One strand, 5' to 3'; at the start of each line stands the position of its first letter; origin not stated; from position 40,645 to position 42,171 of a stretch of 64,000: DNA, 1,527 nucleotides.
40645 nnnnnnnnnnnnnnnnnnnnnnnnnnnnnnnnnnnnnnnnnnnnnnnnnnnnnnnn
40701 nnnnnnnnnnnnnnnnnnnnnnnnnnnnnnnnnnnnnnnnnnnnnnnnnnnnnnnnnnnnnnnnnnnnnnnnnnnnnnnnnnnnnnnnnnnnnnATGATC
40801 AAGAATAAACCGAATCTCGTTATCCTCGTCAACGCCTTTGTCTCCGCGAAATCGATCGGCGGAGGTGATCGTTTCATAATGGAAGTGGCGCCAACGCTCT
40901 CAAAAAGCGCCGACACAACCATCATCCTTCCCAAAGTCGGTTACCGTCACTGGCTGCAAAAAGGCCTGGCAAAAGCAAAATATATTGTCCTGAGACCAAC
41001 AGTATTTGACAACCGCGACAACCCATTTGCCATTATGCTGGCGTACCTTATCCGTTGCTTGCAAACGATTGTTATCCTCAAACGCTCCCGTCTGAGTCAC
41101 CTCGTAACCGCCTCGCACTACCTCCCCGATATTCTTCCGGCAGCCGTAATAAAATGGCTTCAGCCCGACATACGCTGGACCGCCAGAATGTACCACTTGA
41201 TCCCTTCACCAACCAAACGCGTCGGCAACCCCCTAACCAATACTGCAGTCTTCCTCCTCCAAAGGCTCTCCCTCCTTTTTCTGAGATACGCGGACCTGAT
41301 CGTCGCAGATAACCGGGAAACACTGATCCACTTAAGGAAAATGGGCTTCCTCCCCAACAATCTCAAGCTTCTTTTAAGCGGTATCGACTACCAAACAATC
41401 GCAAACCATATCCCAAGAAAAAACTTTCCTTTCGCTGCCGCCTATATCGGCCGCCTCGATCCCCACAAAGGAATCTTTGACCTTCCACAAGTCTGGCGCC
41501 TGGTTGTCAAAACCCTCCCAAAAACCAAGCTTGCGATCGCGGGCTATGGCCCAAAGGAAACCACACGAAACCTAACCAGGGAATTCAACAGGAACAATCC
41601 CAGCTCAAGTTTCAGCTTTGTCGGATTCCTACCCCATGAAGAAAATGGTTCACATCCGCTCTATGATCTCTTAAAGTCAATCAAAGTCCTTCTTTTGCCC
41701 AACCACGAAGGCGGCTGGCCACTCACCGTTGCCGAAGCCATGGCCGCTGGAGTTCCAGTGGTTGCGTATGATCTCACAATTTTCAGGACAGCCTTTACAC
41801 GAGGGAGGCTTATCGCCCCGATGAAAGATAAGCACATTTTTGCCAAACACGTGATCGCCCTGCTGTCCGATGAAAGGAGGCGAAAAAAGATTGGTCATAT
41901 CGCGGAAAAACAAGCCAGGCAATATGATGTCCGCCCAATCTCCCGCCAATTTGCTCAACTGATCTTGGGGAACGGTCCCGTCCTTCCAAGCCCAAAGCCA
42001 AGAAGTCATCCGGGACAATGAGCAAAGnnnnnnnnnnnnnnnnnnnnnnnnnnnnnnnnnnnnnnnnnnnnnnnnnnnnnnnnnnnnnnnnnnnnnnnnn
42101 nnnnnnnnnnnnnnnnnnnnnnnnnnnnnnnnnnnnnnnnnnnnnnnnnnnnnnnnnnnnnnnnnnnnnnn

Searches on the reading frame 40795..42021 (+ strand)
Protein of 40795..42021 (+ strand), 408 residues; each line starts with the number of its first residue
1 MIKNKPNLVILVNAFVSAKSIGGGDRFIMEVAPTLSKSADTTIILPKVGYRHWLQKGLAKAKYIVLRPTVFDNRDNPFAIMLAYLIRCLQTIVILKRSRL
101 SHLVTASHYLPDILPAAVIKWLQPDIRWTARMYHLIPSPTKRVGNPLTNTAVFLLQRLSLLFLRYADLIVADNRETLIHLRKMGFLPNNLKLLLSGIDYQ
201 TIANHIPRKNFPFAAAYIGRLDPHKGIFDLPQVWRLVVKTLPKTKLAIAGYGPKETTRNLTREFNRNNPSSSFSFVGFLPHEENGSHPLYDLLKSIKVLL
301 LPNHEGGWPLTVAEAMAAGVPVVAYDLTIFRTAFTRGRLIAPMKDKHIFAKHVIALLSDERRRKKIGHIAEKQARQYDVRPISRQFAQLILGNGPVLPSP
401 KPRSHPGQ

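Call 103: search_protein_families(library=pfam, proteins=[window:40795-42021:+], max_evalue=0.001)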
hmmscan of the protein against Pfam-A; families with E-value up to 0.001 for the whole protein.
window:40795-42021:+ (408 aa): 4 families
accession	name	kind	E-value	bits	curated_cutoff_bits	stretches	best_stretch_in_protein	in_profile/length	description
PF00534.26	Glycos_transf_1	-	9e-22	77.8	26.4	1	214-372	17-171/172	Glycosyl transferases group 1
PF13692.12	Glyco_trans_1_4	-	6.3e-19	69.1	27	1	216-359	5-142/142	Glycosyl transferases group 1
PF13524.12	Glyco_trans_1_2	-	5.3e-06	26.9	25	1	287-374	38-129/144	Glycosyl transferase-like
PF20706.3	GT4-conflict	-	5e-05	22.9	26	1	204-324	190-310/385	Family 4 Glycosyltransferase in conflict systems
